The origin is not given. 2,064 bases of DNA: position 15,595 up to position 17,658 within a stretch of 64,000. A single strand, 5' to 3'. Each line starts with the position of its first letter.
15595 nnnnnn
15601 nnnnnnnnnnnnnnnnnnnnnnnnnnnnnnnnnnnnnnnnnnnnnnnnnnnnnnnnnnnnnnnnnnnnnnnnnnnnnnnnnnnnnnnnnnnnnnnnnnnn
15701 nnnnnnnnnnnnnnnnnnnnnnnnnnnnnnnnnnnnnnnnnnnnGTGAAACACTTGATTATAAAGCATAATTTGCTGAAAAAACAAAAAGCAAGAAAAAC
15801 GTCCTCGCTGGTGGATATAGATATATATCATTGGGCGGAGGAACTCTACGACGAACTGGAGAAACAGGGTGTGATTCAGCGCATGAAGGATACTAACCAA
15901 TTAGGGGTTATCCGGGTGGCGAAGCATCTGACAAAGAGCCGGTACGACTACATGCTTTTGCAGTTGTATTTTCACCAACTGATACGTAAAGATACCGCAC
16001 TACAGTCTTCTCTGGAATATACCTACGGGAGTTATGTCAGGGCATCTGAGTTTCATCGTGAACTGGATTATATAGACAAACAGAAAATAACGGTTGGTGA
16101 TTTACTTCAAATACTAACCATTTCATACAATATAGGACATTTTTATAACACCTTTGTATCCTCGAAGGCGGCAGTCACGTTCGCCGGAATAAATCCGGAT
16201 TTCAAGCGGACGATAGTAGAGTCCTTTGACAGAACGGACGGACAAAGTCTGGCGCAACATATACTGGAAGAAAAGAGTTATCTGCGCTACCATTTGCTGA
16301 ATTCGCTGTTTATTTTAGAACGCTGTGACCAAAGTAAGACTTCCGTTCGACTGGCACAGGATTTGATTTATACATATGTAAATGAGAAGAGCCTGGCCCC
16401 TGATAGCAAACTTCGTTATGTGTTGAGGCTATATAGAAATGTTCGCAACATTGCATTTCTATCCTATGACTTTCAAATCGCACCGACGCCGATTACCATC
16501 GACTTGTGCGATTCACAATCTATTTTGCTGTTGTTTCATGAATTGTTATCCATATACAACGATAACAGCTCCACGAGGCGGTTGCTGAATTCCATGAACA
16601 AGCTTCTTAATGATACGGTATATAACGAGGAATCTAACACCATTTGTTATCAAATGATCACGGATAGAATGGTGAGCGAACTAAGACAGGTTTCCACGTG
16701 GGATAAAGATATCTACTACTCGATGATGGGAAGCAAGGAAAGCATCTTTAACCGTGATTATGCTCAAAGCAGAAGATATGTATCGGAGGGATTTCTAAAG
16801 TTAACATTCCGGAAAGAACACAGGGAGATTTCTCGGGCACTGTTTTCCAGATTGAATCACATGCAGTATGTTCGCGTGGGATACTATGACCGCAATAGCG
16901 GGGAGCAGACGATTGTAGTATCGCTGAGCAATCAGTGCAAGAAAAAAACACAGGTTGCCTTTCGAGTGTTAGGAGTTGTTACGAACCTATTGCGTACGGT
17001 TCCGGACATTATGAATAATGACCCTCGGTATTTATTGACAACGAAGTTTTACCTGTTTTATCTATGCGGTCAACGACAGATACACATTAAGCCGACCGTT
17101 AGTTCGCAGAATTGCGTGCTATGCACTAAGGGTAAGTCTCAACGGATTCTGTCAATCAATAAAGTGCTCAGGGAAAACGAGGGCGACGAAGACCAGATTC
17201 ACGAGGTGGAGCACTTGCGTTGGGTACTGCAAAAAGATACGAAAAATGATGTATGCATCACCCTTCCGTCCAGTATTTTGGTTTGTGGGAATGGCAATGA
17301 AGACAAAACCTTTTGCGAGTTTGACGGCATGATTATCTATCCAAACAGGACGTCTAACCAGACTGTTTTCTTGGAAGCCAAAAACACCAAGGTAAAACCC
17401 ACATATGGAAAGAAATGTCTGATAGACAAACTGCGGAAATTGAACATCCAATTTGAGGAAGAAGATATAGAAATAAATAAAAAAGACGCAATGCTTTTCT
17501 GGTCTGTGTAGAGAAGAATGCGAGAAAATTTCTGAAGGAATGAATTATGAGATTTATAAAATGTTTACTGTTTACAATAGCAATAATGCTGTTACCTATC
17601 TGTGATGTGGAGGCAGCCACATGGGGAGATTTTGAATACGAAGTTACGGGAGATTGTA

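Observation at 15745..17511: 588-aa orphan: HD-like scaffold with all metal ligands replaced, fused to a PD-(D/E)xK motif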

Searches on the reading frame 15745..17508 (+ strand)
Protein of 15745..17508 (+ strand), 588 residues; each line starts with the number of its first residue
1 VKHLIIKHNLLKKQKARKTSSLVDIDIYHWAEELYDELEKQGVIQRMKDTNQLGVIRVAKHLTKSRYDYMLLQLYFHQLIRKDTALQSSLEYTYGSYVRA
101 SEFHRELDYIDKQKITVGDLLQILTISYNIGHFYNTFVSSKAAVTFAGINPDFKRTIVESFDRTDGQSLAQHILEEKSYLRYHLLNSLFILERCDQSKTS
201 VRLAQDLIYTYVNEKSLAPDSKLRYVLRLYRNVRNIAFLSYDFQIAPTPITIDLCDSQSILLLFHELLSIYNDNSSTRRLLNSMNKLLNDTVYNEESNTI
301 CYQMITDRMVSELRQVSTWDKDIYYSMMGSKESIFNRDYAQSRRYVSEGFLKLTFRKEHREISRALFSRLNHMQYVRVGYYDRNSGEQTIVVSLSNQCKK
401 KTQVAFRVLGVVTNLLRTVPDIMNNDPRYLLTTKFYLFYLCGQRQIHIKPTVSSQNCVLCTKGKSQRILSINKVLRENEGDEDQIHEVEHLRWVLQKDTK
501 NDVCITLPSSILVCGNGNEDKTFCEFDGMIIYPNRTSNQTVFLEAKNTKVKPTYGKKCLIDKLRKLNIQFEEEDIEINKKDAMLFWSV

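Call 3: search_protein_families(library=pfam, proteins=[window:15745-17508:+], max_evalue=10)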
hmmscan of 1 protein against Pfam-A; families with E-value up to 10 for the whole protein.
window:15745-17508:+ (588 aa): 1 family
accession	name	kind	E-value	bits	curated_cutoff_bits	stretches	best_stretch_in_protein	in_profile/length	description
PF20912.2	RPC3_helical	-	0.13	13.1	27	1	464-491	5-32/64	DNA-directed RNA polymerase III subunit RPC3, helical hairpin domain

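Call 4: search_protein_families(library=padloc, proteins=[window:15745-17508:+], max_evalue=10)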
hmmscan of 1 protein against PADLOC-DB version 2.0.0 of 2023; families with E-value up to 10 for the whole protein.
window:15745-17508:+ (588 aa): 0 families

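Call 5: search_protein_families(library=ncbifam, proteins=[window:15745-17508:+], max_evalue=10)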
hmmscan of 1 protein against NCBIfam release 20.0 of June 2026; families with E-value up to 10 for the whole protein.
window:15745-17508:+ (588 aa): 0 families

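Call 6: search_solved_structures(query=window:15745-17508:+, max_evalue=10)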
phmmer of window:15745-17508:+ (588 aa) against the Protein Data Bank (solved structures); distinct sequences matched with E-value up to 10: 0.

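Call 7: find_homologous_proteins(query=window:15745-17508:+, max_evalue=0.001)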
Query window:15745-17508:+ (588 aa): 389 proteins with E <= 0.001 among 7066 candidates; the best 120 are listed.
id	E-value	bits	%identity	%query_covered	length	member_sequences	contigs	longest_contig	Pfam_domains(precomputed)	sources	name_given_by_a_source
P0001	0.0e+0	1273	96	99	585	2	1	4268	-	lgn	-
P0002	1.7e-236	805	62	99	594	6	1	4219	-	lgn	-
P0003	1.8e-222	758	59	99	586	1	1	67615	-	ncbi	ncbi:hypothetical protein [Anaerotignum sp.]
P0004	1.3e-209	716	57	99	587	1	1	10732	-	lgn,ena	-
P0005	1.7e-201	689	54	99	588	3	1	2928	-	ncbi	-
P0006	1.7e-200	686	54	99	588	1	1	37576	-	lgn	-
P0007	3.8e-197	675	55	100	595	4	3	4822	-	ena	-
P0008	1.0e-196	673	55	99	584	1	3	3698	-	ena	-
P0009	8.7e-196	670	55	99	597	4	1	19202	-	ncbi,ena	-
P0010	1.8e-195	669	53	99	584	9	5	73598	-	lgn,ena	-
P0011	2.2e-195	669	52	99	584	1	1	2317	-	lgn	-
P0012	1.7e-194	666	53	99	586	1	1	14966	-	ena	-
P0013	4.2e-188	645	53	99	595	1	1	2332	-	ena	-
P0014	1.2e-186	640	50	99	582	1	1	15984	-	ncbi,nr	ncbi:MAG: hypothetical protein IKM59_00330 [Oscillospiraceae bacterium]|nr:hypothetical protein [Osc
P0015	1.8e-182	626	50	100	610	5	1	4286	-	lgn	-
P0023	5.3e-172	592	49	99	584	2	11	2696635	-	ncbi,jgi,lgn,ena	jgi:hypothetical protein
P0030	6.9e-169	581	48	99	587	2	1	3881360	-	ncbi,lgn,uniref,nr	ncbi:hypothetical protein [Proteiniborus sp. MB09-C3]|uniref:hypothetical protein n=1 Tax=Proteinibo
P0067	4.6e-166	572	48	98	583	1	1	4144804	-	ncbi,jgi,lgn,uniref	ncbi:hypothetical protein SCACP_26120 [Sporomusa carbonis]|jgi:hypothetical protein|uniref:hypotheti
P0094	4.9e-162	559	47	99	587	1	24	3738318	-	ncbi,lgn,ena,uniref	ncbi:hypothetical protein [Clostridium butyricum]|uniref:hypothetical protein n=1 Tax=Clostridium bu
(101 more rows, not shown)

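Call 20: find_encoding_contigs(protein=P0003, flank=8000, max_places=2)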
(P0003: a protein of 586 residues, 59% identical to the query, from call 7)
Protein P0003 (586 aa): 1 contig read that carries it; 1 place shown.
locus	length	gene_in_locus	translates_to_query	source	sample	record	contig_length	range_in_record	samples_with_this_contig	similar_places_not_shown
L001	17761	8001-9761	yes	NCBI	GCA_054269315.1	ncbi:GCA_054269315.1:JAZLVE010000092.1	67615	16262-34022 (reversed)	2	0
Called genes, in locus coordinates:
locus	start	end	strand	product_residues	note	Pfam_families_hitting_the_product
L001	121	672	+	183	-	PF14681:UPRTase (faint), PF00156:Pribosyltran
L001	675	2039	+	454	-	PF00860:Xan_ur_permease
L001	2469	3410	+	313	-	PF06970:RepA_N, PF19481:DUF6017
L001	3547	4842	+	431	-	PF13173:AAA_14, PF13635:DUF4143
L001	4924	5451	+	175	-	-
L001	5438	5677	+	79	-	-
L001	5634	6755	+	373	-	-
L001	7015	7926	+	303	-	PF11185:DUF2971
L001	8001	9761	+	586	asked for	-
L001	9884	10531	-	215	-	PF00392:GntR, PF07729:FCD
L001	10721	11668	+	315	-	PF03547:Mem_trans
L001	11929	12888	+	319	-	PF26233:NicX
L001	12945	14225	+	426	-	PF00266:Aminotran_5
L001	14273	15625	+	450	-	PF00375:SDF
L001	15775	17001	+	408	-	PF06779:MFS_4 (faint), PF07690:MFS_1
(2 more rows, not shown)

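Call 21: find_encoding_contigs(protein=P0094, flank=8000, max_places=2)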
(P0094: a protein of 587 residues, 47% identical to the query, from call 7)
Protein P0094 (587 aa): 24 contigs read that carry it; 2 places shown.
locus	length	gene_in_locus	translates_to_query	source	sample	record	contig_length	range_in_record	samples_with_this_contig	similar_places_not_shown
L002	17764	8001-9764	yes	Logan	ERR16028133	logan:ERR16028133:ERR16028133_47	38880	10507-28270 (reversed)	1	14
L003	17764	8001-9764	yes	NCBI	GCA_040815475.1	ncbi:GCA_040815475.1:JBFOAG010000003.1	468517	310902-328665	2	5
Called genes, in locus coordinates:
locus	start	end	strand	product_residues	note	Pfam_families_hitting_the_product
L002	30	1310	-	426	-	PF08706:D5_N, PF19263:DUF5906 (weak), PF03288:Pox_D5 (weak)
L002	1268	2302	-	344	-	PF22763:NrS1-1_pol-like_HBD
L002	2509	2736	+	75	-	PF01381:HTH_3 (weak)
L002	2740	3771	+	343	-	-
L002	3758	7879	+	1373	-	PF04851:ResIII, PF07669:Eco57I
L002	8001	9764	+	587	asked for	-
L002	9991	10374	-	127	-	PF01909:NTP_transf_2 (weak), PF18765:Polbeta (weak)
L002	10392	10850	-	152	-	-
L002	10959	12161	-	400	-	-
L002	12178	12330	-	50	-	-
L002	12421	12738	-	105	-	PF03374:ANT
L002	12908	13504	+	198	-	PF12844:HTH_19 (weak), PF13443:HTH_26 (weak), PF13560:HTH_31, PF01381:HTH_3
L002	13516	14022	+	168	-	-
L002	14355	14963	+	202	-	PF04542:Sigma70_r2 (weak)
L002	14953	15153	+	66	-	PF12841:YvrJ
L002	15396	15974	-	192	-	PF05685:Uma2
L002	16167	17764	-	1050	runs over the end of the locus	PF08455:SNF2_assoc, PF00176:SNF2-rel_dom, PF00270:DEAD (weak), PF04851:ResIII, PF00271:Helicase_C, PF16203:ERCC3_RAD25_C (weak)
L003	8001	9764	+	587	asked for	-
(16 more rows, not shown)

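Call 22: find_encoding_contigs(protein=P0067, flank=8000, max_places=2)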
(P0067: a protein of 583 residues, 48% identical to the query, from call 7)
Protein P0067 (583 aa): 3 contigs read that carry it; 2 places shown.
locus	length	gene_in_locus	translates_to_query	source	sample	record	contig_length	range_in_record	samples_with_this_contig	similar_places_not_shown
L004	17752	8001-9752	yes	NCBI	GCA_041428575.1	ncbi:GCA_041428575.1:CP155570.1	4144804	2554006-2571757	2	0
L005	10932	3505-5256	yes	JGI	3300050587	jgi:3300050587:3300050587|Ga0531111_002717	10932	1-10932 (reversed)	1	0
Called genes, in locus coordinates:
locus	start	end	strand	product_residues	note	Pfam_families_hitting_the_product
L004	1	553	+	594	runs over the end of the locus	PF13476:AAA_23 (faint)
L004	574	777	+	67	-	PF12728:HTH_17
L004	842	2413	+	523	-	PF12161:HsdM_N, PF02384:N6_Mtase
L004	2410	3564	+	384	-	-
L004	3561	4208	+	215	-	PF04313:HSDR_N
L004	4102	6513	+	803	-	PF00270:DEAD, PF04851:ResIII, PF18766:SWI2_SNF2, PF22679:T1R_D3-like, PF12008:EcoR124_C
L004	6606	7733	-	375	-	PF00872:Transposase_mut, PF10551:MULE (weak)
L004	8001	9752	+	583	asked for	-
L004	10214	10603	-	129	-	PF01451:LMWPc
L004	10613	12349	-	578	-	PF01656:CbiA, PF02374:ArsA_ATPase, PF13614:AAA_31, PF02374:ArsA_ATPase, PF10609:ParA (weak), PF13614:AAA_31, PF01656:CbiA, PF02374:ArsA_ATPase (weak), +10 more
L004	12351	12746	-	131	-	PF06953:ArsD, PF13192:Thioredoxin_3 (weak)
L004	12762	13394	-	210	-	PF01209:Ubie_methyltran, PF13489:Methyltransf_23, PF00398:RrnaAD, PF01728:FtsJ (weak), PF13847:Methyltransf_31, PF08241:Methyltransf_11, PF08242:Methyltransf_12, PF13649:Methyltransf_25, +1 more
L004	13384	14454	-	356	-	PF13593:SBF_like, PF01758:SBF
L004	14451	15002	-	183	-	PF10865:DUF2703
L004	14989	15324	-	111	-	PF12840:HTH_20 (weak), PF01022:HTH_5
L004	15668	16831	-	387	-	-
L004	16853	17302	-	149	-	-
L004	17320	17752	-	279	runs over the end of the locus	-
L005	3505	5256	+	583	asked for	-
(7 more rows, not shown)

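Call 24: search_protein_representatives(protein=window:15745-17508:+)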
Query: 588 residues. Proteins with E-value up to 0.001 (for the whole library): 319; up to 1e-10: 200; up to 1e-30: 85. The best 150 are listed.
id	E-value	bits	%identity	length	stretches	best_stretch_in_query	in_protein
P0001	0.0e+00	1273.1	96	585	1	4-588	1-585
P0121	6.3e-150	517.2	44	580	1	5-587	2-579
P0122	5.9e-149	514.0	44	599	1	6-585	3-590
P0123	1.1e-144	499.8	44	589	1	6-570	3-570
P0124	1.9e-141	489.2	42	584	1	5-583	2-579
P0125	1.1e-139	483.3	45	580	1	6-583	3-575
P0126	2.5e-138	478.9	42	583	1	12-587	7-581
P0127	9.5e-138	477.0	41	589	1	11-587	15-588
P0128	2.3e-137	475.7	42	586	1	6-584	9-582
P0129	2.2e-135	469.1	42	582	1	25-586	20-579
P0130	1.4e-134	466.5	42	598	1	24-588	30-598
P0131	3.0e-134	465.4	42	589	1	6-587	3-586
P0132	3.2e-133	462.0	44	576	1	6-584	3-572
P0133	6.4e-131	454.4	40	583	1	15-581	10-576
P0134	3.3e-126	438.9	40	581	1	24-588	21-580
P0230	2.9e-20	89.2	25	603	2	22-317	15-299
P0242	6.3e-19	84.8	25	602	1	23-548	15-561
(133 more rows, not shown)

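Call 27: search_solved_structures(query=A2, max_evalue=10, show_alignments=3)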
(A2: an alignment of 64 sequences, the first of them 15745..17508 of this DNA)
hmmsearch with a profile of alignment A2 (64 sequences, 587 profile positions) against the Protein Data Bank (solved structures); distinct sequences matched with E-value up to 10: 1.
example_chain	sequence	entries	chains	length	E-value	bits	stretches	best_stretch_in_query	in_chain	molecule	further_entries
2o6i_A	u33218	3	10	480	0.28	12.8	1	39-67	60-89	HD domain protein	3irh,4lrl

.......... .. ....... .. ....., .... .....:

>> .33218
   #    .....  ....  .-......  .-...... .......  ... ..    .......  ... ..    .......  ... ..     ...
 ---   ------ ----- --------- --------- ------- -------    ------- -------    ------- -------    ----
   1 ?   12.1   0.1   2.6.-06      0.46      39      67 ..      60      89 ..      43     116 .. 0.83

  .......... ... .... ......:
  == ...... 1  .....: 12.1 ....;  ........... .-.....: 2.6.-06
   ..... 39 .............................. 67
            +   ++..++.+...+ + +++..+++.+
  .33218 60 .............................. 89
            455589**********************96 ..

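Call 28: search_protein_families(library=pfam, alignment_id=A2, max_evalue=0.1)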
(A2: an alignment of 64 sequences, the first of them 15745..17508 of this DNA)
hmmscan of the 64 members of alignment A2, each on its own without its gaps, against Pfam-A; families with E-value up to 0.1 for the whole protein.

A. member 1, window:15745-17508:+ (588 aa): 0 families

B. families by the number of members that match (of 64 scanned): 35 families (the first 25 are shown)
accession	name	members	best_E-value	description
PF21917.1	NMB0537_N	1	0.0024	N-terminal region of NMB0537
PF07066.17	DUF3882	1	0.0036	Lactococcus phage M3 protein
PF09124.16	Endonuc-dimeris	1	0.0038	T4 recombination endonuclease VII, dimerisation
PF09119.15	SicP-binding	1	0.0067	SicP binding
PF18572.7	T6PP_N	1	0.0098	Trehalose-6-phosphate phosphatase N-terminal helical bundle domain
PF21940.1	Pfc11_Rna14-15-ID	1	0.01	Pfc11 Rna14/15 interacting domain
PF24886.1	DUF7740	1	0.013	Domain of unknown function (DUF7740)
PF16848.10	SoDot-IcmSS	1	0.015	Substrate of the Dot/Icm secretion system, putative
PF19319.4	DUF5919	1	0.017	Domain of unknown function (DUF5919)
PF08878.16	HamA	1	0.019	HamA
PF12371.14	TMEM131_like_N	1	0.02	Transmembrane protein 131-like N-terminal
PF01000.31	RNA_pol_A_bac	1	0.037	RNA polymerase Rpb3/RpoA insert domain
PF25803.1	Spectrin_SYNE1_2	1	0.038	Nesprin-1, spectrin repeats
PF00993.25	MHC_II_alpha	1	0.039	Class II histocompatibility antigen, alpha domain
PF13735.12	tRNA_NucTran2_2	1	0.043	tRNA nucleotidyltransferase domain 2 putative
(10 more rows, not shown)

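Call 30: predict_structure(alignment_id=A1)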
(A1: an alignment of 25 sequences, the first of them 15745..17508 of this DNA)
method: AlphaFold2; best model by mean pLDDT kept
length: 588 residues; sequences in the alignment: 25
mean_pLDDT: 88.2   pTM: 0.85
mean pLDDT of the five models: 88.2, 88.0, 87.5, 87.5, 86.2
residues with pLDDT >= 90: 371; 70-90: 161; 50-70: 52; < 50: 4
segments of 3 or more residues with pLDDT < 50: none
pLDDT, mean of each block of 10 residues (from residue 1): 78 60 90 96 90 58 79 95 93 92 69 84 96 87 94 94 88 89 93 92 92 85 93 90 74 82 89 83 77 64 92 93 88 88 86 93 95 94 82 95 97 96 95 97 92 91 93 90 92 94 95 76 91 96 86 89 95 92 95
secondary structure, 60 per line:
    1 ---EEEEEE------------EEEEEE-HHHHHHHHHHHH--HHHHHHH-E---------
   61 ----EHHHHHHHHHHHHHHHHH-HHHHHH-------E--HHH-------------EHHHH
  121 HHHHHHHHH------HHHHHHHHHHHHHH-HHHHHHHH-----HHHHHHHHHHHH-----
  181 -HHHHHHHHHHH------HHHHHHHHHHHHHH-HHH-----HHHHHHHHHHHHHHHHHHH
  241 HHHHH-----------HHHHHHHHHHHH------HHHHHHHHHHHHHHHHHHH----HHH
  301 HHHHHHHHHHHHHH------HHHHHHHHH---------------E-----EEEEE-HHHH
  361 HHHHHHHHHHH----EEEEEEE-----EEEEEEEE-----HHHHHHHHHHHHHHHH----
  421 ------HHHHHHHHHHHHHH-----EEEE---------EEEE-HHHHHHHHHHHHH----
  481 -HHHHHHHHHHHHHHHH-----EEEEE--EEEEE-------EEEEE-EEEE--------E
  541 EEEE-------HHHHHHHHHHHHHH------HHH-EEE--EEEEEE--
elements in order: E4-9 E22-27 H29-40 H43-49 H66-82 H84-89 H117-129 H136-149 H151-158 H164-175 H182-192 H199-212 H222-245 H257-268 H275-293 H298-314 H321-329 E351-355 H357-371 E376-382 E388-395 H401-416 H427-440 E446-449 E459-462 H464-476 H482-497 E503-507 E510-514 E522-526 E528-531 E540-544 H552-565 E576-578 E581-586

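Call 33: fold_search(model_id=the predicted structure, library=pdb)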
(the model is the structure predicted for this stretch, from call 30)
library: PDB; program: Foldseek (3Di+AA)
matches with E <= 10: 508; with E <= 0.001: 0
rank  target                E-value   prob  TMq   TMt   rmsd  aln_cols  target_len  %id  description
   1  9ec2_B                5.0e-03  1.00  0.36  0.47   9.3       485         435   11  Crystal structure of SAMHD1 dimer bound to an inhibitor obtained from high-throughput chemical tethering to the guanin (released 2025-03-12)
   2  6u6y_A                1.4e-02  1.00  0.35  0.45   9.2       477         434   12  Human SAMHD1 bound to ribo(CGCCU)-oligonucleotide (released 2020-09-02)
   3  6fm9                  8.2e-02  0.09  0.10  0.13  23.6       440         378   10  Crystal structure of human UDP-N-acetylglucosamine-dolichyl-phosphate N-acetylglucosaminephosphotransferase (DPAGT1) (released 2018-02-28)
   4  5lev                  9.4e-02  0.09  0.10  0.13  23.3       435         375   10  Crystal structure of human UDP-N-acetylglucosamine-dolichyl-phosphate N-acetylglucosaminephosphotransferase (DPAGT1) (V2 (released 2016-12-28)
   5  8wyu                  1.4e-01  0.09  0.10  0.06  24.8       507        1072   11  Open Falcilysin, from MK-4815-treated dataset (released 2024-08-07)
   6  5o5e                  2.0e-01  0.08  0.10  0.14  24.0       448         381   11  Crystal structure of human UDP-N-acetylglucosamine-dolichyl-phosphate N-acetylglucosaminephosphotransferase (DPAGT1) (V2 (released 2018-02-28)
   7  6bw5_C                2.9e-01  0.08  0.08  0.11  22.4       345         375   13  Human GPT (DPAGT1) in complex with tunicamycin (released 2018-02-21)
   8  9bz0_A                2.9e-01  0.05  0.09  0.04  31.4       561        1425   11  Structure of an STK19-containing TC-NER complex (released 2024-12-25)
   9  8wyy                  3.3e-01  0.06  0.10  0.06  24.4       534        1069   10  Open falcilysin, from free falcilysin dataset (released 2024-08-07)
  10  6bw5_A                3.4e-01  0.08  0.07  0.11  22.0       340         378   12  Human GPT (DPAGT1) in complex with tunicamycin (released 2018-02-21)
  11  9fyx_A                4.1e-01  0.05  0.10  0.05  30.2       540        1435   13  Influenza A/H7N9 polymerase pre-cleavage cap-snatching complex (released 2025-07-16)
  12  6fwz                  4.3e-01  0.06  0.10  0.13  22.3       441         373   10  Crystal structure of human UDP-N-acetylglucosamine-dolichyl-phosphate N-acetylglucosaminephosphotransferase (DPAGT1) (V2 (released 2018-07-25)
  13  9g0a_A                4.8e-01  0.04  0.10  0.05  30.6       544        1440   11  Influenza A/H7N9 polymerase post-cleavage cap-snatching complex (released 2025-07-16)
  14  9znn_A                5.0e-01  0.06  0.08  0.11  22.3       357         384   11  Cryo-EM structure of human UDP-N-acetylglucosamine-dolichyl-phosphate N-acetylglucosaminephosphotransferase (DPAGT1) i (released 2026-02-04)
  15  7ozn_A                5.5e-01  0.04  0.10  0.06  29.7       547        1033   10  RNA Polymerase II dimer (Class 1) (released 2021-10-06)
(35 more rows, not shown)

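Call 35: find_encoding_contigs(protein=P0030, flank=8000, max_places=1)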
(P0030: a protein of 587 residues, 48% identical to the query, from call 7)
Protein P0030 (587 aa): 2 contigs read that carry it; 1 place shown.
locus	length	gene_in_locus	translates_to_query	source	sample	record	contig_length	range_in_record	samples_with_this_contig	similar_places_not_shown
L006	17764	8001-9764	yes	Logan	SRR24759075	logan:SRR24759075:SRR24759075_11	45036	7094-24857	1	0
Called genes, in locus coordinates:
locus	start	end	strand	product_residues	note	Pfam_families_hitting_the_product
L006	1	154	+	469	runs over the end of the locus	PF13154:DUF3991, PF13155:Toprim_2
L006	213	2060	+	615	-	PF02534:T4SS-DNA_transf, PF10412:TrwB_AAD_bind, PF12696:TraG-D_C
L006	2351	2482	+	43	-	-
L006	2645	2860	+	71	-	PF13443:HTH_26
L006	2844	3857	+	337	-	-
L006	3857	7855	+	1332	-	PF04851:ResIII, PF07669:Eco57I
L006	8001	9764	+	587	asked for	-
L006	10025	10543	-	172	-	PF06114:Peptidase_M78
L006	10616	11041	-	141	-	PF12844:HTH_19, PF13560:HTH_31 (weak), PF01381:HTH_3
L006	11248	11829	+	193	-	-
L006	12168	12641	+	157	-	PF07638:Sigma70_ECF (weak), PF08281:Sigma70_r4_2 (weak), PF04545:Sigma70_r4 (weak)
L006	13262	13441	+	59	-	PF20612:SHOCT_2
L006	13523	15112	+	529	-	PF00239:Resolvase, PF07508:Recombinase, PF13408:Zn_ribbon_recom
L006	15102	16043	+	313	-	PF07508:Recombinase, PF13408:Zn_ribbon_recom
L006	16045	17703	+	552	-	PF00239:Resolvase, PF07508:Recombinase, PF13408:Zn_ribbon_recom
